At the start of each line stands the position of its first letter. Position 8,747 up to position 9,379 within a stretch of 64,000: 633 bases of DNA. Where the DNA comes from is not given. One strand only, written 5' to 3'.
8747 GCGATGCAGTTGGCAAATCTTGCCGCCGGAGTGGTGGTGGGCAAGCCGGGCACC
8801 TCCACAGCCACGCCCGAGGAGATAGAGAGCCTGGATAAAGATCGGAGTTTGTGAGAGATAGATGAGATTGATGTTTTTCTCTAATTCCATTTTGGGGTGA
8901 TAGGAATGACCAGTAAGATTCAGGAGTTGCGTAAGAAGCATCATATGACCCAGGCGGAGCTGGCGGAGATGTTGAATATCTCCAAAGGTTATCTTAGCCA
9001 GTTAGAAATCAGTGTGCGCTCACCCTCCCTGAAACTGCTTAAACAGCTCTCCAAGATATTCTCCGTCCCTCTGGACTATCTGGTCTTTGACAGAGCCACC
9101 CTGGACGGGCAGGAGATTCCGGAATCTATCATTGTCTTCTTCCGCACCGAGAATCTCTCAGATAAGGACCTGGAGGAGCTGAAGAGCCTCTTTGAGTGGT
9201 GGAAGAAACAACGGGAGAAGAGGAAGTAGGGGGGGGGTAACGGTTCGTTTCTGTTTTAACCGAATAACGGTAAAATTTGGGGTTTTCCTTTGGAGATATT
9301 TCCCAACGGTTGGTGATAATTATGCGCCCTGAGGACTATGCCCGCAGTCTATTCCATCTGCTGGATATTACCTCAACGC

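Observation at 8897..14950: XRE/ImmA(IrrE) regulator pair heads a glycosyltransferase cluster 5 kb from uvrA; AACGGTT-type repeats between the two regulator genes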

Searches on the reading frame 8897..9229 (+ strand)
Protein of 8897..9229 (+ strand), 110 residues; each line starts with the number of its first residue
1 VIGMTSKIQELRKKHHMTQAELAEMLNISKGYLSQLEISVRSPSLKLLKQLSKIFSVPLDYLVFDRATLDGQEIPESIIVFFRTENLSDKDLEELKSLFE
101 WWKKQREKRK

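Call 3: search_protein_families(library=pfam, proteins=[window:8897-9229:+], max_evalue=0.01)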
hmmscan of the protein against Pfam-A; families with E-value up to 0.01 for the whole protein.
window:8897-9229:+ (110 aa): 9 families
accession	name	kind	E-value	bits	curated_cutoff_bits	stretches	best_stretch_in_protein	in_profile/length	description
PF01381.28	HTH_3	-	2.2e-16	60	23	1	8-62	1-55/55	Helix-turn-helix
PF12844.13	HTH_19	-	1.1e-06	28.8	30.2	1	6-62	2-58/64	Helix-turn-helix domain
PF13560.12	HTH_31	-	4e-05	24.3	27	1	9-58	7-57/64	Helix-turn-helix domain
PF04545.22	Sigma70_r4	-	4.6e-05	23.3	24.1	1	10-37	14-41/50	Sigma-70, region 4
PF13443.12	HTH_26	-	0.00023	21.8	22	1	7-57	1-52/63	Cro/C1-type HTH DNA-binding domain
PF13412.12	HTH_24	-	0.00061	19.7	21.9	1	9-33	10-34/48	Winged helix-turn-helix DNA-binding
PF13413.12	HTH_25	-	0.0031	17.8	24.6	1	9-37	3-31/62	Helix-turn-helix domain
PF13744.12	HTH_37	-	0.0038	17.4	27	1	5-37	20-52/80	Helix-turn-helix domain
PF07022.19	Phage_CI_repr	-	0.0042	17.8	22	1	18-64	14-59/65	Bacteriophage CI repressor helix-turn-helix domain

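Call 24: find_homologous_proteins(query=window:8906-9226:+)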
Query window:8906-9226:+ (107 aa): 4 proteins with E <= 0.001 among 19 candidates.
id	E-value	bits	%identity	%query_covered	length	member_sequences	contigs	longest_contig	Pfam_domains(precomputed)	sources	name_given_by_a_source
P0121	2.7e-59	215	96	100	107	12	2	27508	PF12844.14,PF01381.29,PF13560.13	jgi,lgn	-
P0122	8.6e-52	191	86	100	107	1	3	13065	PF12844.14,PF01381.29,PF13560.13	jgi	jgi:transcriptional regulator with XRE-family HTH domain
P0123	8.9e-52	191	86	100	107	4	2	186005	PF12844.14,PF01381.29,PF13560.13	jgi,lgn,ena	-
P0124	3.7e-45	170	73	100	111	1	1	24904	PF12844.14,PF01381.29,PF13560.13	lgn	-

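Call 25: find_encoding_contigs(protein=P0121, flank=10000, max_places=3)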
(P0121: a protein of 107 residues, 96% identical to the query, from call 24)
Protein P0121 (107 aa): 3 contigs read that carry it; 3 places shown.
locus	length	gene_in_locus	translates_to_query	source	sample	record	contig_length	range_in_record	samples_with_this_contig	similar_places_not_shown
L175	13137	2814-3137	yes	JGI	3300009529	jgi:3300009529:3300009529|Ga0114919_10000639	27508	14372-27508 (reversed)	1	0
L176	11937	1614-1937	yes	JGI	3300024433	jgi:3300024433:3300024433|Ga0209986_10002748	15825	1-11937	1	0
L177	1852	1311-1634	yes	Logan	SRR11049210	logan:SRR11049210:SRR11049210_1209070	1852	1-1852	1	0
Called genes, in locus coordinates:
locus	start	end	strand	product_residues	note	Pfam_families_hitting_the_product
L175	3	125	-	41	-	?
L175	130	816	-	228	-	PF00702:Hydrolase, PF13419:HAD_2, PF13242:Hydrolase_like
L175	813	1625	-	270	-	PF01048:PNP_UDP_1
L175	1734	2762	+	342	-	PF00294:PfkB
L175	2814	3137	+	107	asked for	PF12844:HTH_19, PF13560:HTH_31 (faint), PF01381:HTH_3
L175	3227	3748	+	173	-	PF06114:Peptidase_M78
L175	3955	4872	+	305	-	PF13439:Glyco_transf_4, PF20706:GT4-conflict, PF00534:Glycos_transf_1, PF13692:Glyco_trans_1_4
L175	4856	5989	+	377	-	PF13524:Glyco_trans_1_2 (faint), PF20706:GT4-conflict, PF00534:Glycos_transf_1, PF13692:Glyco_trans_1_4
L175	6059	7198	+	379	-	PF13439:Glyco_transf_4, PF13579:Glyco_trans_4_4, PF20706:GT4-conflict, PF00534:Glycos_transf_1, PF13692:Glyco_trans_1_4, PF13524:Glyco_trans_1_2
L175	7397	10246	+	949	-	PF00005:ABC_tran (faint), PF02463:SMC_N (faint), PF13191:AAA_16 (faint), PF13304:AAA_21 (faint), PF13555:AAA_29 (faint), PF20703:nSTAND1 (faint), PF17760:UvrA_inter, PF17755:UvrA_DNA-bind, +1 more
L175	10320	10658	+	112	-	-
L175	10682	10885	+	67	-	-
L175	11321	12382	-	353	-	PF13421:Band_7_1, PF01145:Band_7, PF17032:Zn_ribbon_15 (faint), PF12773:DZR, PF13240:Zn_Ribbon_1 (weak), PF07191:Zn_ribbon_6 (weak), PF12773:DZR, PF13240:Zn_Ribbon_1 (weak), +3 more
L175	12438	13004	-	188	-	-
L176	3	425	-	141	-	?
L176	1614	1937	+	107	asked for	PF12844:HTH_19, PF13560:HTH_31 (faint), PF01381:HTH_3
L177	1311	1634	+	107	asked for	PF12844:HTH_19, PF13560:HTH_31 (faint), PF01381:HTH_3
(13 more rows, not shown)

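Call 26: find_encoding_contigs(protein=P0124, flank=10000, max_places=3)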
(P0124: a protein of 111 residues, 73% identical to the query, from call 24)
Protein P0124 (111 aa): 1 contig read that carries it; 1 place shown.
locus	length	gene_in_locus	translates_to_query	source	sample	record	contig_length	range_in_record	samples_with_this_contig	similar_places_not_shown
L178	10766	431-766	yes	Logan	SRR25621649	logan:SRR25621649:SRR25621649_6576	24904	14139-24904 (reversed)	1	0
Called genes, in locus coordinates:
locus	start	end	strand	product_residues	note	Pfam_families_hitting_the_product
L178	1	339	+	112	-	?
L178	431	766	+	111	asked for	PF12844:HTH_19, PF13560:HTH_31, PF01381:HTH_3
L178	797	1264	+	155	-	PF06114:Peptidase_M78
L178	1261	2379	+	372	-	PF13439:Glyco_transf_4, PF20706:GT4-conflict, PF00534:Glycos_transf_1, PF13692:Glyco_trans_1_4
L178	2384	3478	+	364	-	PF13439:Glyco_transf_4, PF20706:GT4-conflict, PF00534:Glycos_transf_1, PF13692:Glyco_trans_1_4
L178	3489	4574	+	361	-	PF13439:Glyco_transf_4, PF20706:GT4-conflict (weak), PF00534:Glycos_transf_1, PF13692:Glyco_trans_1_4, PF13524:Glyco_trans_1_2 (weak)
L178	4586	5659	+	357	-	PF13439:Glyco_transf_4, PF20706:GT4-conflict, PF00534:Glycos_transf_1, PF13692:Glyco_trans_1_4, PF13524:Glyco_trans_1_2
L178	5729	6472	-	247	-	PF01209:Ubie_methyltran (weak), PF13489:Methyltransf_23, PF07021:MetW (weak), PF13649:Methyltransf_25, PF13847:Methyltransf_31, PF08241:Methyltransf_11, PF08242:Methyltransf_12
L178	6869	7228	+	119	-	PF22747:Zn_ribbon_DUF2089, PF09862:DUF2089, PF22746:SHOCT-like_DUF2089-C (weak)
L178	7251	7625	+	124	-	PF22746:SHOCT-like_DUF2089-C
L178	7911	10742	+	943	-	PF00005:ABC_tran (faint), PF02463:SMC_N (faint), PF13175:AAA_15 (faint), PF13191:AAA_16 (faint), PF13304:AAA_21 (faint), PF13555:AAA_29 (faint), PF17760:UvrA_inter, PF17755:UvrA_DNA-bind, +1 more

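Call 31: search_protein_families(library=ncbifam, proteins=[window:8906-9229:+], max_evalue=0.001)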
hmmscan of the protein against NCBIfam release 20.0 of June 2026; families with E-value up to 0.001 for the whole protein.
window:8906-9229:+ (107 aa): 12 families
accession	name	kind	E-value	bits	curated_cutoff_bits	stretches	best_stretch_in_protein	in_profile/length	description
NF041951.1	phage_RstR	subfamily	1.6e-13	50.9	80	1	3-97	5-97/108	RstR family transcriptional repressor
NF052239.1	antitox_spr1629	equivalog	2e-10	40.3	335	1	3-85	5-86/377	spr1629 family repressor/antitoxin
NF038139.1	Reg_Aceta_RamB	equivalog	3.2e-09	35.9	700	1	3-65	5-67/465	acetate metabolism transcriptional regulator RamB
NF006015.0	PRK08154.1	subfamily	3.6e-08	32.9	204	1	2-102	32-128/314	anaerobic benzoate catabolism transcriptional regulator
NF010465.0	PRK13890.1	equivalog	8.6e-08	32.3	96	1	5-67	10-71/121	conjugal transfer protein TrbA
NF041575.1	antitoxPezA_Strep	equivalog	1.7e-06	28.1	290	1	3-55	4-56/158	type II toxin-antitoxin system antitoxin PezA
NF046032.1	TransRegSlrRBacil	equivalog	4.2e-06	26.9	250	1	6-66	7-67/149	HTH-type transcriptional regulator SlrR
TIGR00270.2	TIGR00270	equivalog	5.4e-06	26.3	110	1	3-56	78-131/159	multiprotein bridging factor aMBF1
NF007257.0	PRK09706.1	subfamily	7.6e-06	25.8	101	1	2-97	7-97/135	transcriptional repressor DicA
NF007408.0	PRK09943.1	equivalog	6.2e-05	22.6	211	1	3-62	10-69/185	HTH-type transcriptional regulator PuuR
TIGR03070.1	couple_hipB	subfamily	0.00015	21.6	71.65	1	4-48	6-50/58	type II toxin-antitoxin system Y4mF family antitoxin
TIGR03830.1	CxxCG_CxxCG_HTH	subfamily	0.00047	19.9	61.8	1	3-43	68-108/127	type II TA system antitoxin MqsA family protein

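Call 32: search_protein_families(library=padloc, proteins=[window:8906-9229:+], max_evalue=0.001)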
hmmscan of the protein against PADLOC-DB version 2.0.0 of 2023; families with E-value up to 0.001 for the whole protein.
window:8906-9229:+ (107 aa): 17 families
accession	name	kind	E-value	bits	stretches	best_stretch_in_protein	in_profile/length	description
PDLC02926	HTH_VI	-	1.5e-19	68.1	1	4-71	5-72/92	-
PDLC04142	capH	-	9.3e-13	47.1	1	4-102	10-101/103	capH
PDLC03947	RmrA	-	7.5e-11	39.5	1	3-99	14-105/383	-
PDLC03945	RmrA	-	4.4e-10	37.3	1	3-86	5-87/394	-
PDLC03954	RmrA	-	7.8e-10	36.2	1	3-99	13-105/380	-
PDLC03951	RmrA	-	9.9e-10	35.9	1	3-98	11-101/400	-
PDLC03952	RmrA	-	2.9e-08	31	1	3-70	25-92/395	-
PDLC04775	PDC-M69A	-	2.8e-07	29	1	3-79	10-82/113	-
PDLC03944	RmrA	-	3.4e-07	27.6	1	3-62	9-68/384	-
PDLC03949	RmrA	-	9.5e-07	26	1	3-80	5-77/363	-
PDLC03665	Control_protein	-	7.9e-06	24.1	1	3-59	11-68/77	control protein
PDLC03953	RmrA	-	2.9e-05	21.5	1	4-95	9-95/373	-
PDLC03948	RmrA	-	0.00012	19.1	1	3-82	11-86/397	-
PDLC03955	RmrA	-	0.00014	19.2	1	8-63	28-83/371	-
PDLC03946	RmrA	-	0.00019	18.3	1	4-64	6-66/357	-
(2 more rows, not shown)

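Call 37: search_solved_structures(query=window:8906-9226:+, max_evalue=0.001, show_alignments=4)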
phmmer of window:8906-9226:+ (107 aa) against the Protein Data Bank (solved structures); distinct sequences matched with E-value up to 0.001: 10.
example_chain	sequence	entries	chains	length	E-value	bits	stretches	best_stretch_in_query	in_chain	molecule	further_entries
9sf2_A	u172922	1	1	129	5.1e-10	42.5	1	4-91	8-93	Transcriptional regulator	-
1b0n_A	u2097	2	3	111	8.5e-07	32.2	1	4-104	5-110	PROTEIN (SINR PROTEIN) | HTH-TYPE TRANSCRIPTIONAL REGULATOR SINR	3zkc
9k3w_A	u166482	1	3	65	1e-06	32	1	3-60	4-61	Transcriptional regulator, PbsX family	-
7t8i_A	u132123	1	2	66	1.8e-06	31.2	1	3-60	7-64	Phage element (ICEBs1)transcriptional regulator (Xre family)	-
8tac_A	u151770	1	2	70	1.3e-05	28.4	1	4-54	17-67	DBP48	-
5tn0_A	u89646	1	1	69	0.00011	25.5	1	4-60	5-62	HTH-type transcriptional regulator SinR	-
3ivp_A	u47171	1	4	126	0.00012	25.4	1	5-99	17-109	Putative transposon-related DNA-binding protein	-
3qq6_A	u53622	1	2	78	0.00016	25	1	4-60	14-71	HTH-type transcriptional regulator sinR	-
8bny_A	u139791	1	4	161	0.00021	24.6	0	5-56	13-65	Immunity repressor protein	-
2p5t_A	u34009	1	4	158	0.001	22.4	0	4-63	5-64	Putative transcriptional regulator PezA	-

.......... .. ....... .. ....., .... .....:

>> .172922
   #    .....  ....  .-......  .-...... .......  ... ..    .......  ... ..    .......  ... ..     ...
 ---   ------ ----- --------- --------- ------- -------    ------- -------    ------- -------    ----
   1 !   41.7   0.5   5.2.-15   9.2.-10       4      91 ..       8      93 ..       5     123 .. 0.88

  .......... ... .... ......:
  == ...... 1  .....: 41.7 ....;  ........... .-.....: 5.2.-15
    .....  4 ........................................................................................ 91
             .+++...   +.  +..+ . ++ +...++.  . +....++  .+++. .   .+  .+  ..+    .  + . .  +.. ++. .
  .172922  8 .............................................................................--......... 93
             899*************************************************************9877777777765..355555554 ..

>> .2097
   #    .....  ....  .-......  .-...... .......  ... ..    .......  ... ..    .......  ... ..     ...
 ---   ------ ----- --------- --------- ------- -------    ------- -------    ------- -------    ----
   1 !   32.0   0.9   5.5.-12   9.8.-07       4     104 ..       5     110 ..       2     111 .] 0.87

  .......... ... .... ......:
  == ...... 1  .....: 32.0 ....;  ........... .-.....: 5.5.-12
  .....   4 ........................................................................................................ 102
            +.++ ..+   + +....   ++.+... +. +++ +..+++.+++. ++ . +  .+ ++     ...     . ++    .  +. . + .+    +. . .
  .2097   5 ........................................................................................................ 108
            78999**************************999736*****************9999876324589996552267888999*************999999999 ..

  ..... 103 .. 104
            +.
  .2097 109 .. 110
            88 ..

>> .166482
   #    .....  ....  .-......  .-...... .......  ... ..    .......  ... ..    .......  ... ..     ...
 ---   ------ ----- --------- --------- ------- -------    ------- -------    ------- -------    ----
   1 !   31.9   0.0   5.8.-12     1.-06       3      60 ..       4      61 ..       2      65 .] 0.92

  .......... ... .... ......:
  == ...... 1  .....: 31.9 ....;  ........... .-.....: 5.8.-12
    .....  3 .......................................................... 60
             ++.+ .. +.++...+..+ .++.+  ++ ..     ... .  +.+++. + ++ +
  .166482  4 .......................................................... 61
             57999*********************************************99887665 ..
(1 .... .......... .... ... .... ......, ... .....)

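Call 39: search_solved_structures(query=window:8906-9226:+, max_evalue=10, show_alignments=0)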
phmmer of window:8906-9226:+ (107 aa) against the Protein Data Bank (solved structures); distinct sequences matched with E-value up to 10: 56.
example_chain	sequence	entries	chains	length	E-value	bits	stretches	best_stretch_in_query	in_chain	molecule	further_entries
9sf2_A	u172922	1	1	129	5.1e-10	42.5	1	4-91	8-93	Transcriptional regulator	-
1b0n_A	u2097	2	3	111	8.5e-07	32.2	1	4-104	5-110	PROTEIN (SINR PROTEIN) | HTH-TYPE TRANSCRIPTIONAL REGULATOR SINR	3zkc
9k3w_A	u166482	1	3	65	1e-06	32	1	3-60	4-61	Transcriptional regulator, PbsX family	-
7t8i_A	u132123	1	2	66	1.8e-06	31.2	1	3-60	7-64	Phage element (ICEBs1)transcriptional regulator (Xre family)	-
8tac_A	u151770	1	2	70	1.3e-05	28.4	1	4-54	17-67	DBP48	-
5tn0_A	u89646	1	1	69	0.00011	25.5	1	4-60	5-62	HTH-type transcriptional regulator SinR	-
3ivp_A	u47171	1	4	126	0.00012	25.4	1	5-99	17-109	Putative transposon-related DNA-binding protein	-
3qq6_A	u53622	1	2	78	0.00016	25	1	4-60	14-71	HTH-type transcriptional regulator sinR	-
8bny_A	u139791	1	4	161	0.00021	24.6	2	5-56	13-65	Immunity repressor protein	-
2p5t_A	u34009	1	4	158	0.001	22.4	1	4-63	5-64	Putative transcriptional regulator PezA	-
6rnz_A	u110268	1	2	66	0.0012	22.1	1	3-56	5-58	HTH-type transcriptional regulator DdrOC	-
1utx_A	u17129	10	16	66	0.0018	21.5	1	5-58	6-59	CYLR2 | cytolysin regulator 2 | PUTATIVE TRANSCRIPTION REGULATOR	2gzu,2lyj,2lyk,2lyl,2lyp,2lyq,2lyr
7t5u_A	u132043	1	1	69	0.0019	21.5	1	3-58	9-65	Helix-turn-helix domain-containing protein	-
2xiu_A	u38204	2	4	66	0.0025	21.1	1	5-58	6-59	CYLR2 | CYLR2 SYNONYM CYTOLYSIN REPRESSOR 2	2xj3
6rnx_A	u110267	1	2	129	0.004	20.4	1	3-58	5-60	HTH-type transcriptional regulator DdrOC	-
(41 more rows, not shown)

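Call 59: search_protein_families(library=pfam, alignment_id=A7, max_evalue=0.001)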
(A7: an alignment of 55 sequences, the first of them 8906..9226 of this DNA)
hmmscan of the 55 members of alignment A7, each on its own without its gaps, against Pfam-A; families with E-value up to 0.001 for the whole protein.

A. member 1, window:8906-9226:+ (107 aa): 6 families
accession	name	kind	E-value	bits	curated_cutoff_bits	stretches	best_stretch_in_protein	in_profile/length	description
PF01381.28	HTH_3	-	2.1e-16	60.1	23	1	5-59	1-55/55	Helix-turn-helix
PF12844.13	HTH_19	-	1e-06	28.9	30.2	1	3-59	2-58/64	Helix-turn-helix domain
PF13560.12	HTH_31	-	3.8e-05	24.4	27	1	6-55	7-57/64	Helix-turn-helix domain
PF04545.22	Sigma70_r4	-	4.3e-05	23.4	24.1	1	7-34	14-41/50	Sigma-70, region 4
PF13443.12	HTH_26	-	0.00021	21.9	22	1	4-54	1-52/63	Cro/C1-type HTH DNA-binding domain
PF13412.12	HTH_24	-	0.00058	19.8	21.9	0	6-30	10-34/48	Winged helix-turn-helix DNA-binding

B. families by the number of members that match (of 55 scanned): 17 families
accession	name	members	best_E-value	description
PF01381.28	HTH_3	43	1.4e-16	Helix-turn-helix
PF13560.12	HTH_31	42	3.1e-17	Helix-turn-helix domain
PF12844.13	HTH_19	39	2.1e-14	Helix-turn-helix domain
PF13443.12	HTH_26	32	6e-10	Cro/C1-type HTH DNA-binding domain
PF13744.12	HTH_37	12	7.4e-05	Helix-turn-helix domain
PF13412.12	HTH_24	4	0.00013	Winged helix-turn-helix DNA-binding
PF13413.12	HTH_25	4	0.00067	Helix-turn-helix domain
PF17762.8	HTH_ParB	3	0.00021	ParB HTH domain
PF20432.4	Xre-like-HTH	3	0.00026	Antitoxin Xre-like helix-turn-helix domain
PF04545.22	Sigma70_r4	2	4.3e-05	Sigma-70, region 4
PF15943.11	YdaS_toxin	2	0.00047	Bacterial toxin YdaS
PF07007.17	LprI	1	2.1e-12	Lysozyme inhibitor LprI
PF04606.18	Ogr_Delta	1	8.4e-06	Ogr/Delta-like zinc finger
PF15731.11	MqsA_antitoxin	1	8.4e-05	Antitoxin component of bacterial toxin-antitoxin system, MqsA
PF13693.12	HTH_35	1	0.00019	Winged helix-turn-helix DNA-binding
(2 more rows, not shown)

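Call 79: predict_structure(alignment_id=A10)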
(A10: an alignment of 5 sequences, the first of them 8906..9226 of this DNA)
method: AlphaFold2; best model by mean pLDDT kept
length: 107 residues; sequences in the alignment: 5
mean_pLDDT: 48.9   pTM: 0.36
mean pLDDT of the five models: 48.9, 48.1, 46.5, 45.7, 43.9
residues with pLDDT >= 90: 0; 70-90: 2; 50-70: 49; < 50: 56
segments of 3 or more residues with pLDDT < 50: 25-69, 77-84
pLDDT, mean of each block of 10 residues (from residue 1): 55 62 43 31 44 42 43 49 52 61 60
secondary structure, 60 per line:
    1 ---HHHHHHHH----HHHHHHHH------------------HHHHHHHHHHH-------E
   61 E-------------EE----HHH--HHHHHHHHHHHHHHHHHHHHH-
elements in order: H4-11 H16-23 H42-52 H86-106

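Call 89: search_dna_similar(query=window:8906-9226:+, collection=phages, mode=protein, max_rows=8)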
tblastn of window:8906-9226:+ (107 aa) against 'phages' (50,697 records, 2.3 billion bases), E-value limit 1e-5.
No match.

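Call 106: search_protein_representatives(protein=window:8906-9226:+)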
Query: 107 residues. Proteins with E-value up to 0.001 (for the whole library): 8868; up to 1e-10: 238; up to 1e-30: 4. The best 150 are listed.
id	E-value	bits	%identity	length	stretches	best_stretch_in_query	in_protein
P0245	1.2e-55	201.7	32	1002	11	2-64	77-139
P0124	1.2e-45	169.6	74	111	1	1-106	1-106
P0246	3.3e-39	148.9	31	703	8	2-63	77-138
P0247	1.9e-34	133.7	36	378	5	3-60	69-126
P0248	1.1e-27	112.0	35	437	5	3-71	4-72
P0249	8.1e-26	106.0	36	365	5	3-65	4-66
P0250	7.9e-25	102.9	28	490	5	4-86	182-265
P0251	1.2e-24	102.2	35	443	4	4-69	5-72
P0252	1.3e-24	102.2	28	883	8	4-62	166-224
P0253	1.5e-23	98.8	35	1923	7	6-48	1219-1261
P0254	1.6e-23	98.7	34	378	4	3-60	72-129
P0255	2.8e-22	94.7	30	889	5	3-85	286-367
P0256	4.6e-22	94.0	38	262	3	4-70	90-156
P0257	1.3e-21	92.6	32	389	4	3-71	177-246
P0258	9.0e-21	89.9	30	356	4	4-73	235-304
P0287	2.6e-16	75.5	38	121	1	3-106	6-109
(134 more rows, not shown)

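Call 108: find_encoding_contigs(protein=P0287, flank=6000, max_places=3)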
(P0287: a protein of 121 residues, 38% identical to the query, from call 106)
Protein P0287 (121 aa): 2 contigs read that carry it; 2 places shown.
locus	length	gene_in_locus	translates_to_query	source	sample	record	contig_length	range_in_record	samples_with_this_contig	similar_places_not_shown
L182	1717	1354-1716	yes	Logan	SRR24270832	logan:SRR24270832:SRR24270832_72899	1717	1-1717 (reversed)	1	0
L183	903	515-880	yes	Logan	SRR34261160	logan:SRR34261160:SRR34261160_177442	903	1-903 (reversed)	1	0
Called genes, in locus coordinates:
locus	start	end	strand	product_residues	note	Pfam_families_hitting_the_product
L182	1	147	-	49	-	?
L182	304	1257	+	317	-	PF00294:PfkB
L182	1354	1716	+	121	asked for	PF13560:HTH_31, PF01381:HTH_3, PF12844:HTH_19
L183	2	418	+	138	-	?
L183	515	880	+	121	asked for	PF13560:HTH_31, PF01381:HTH_3, PF12844:HTH_19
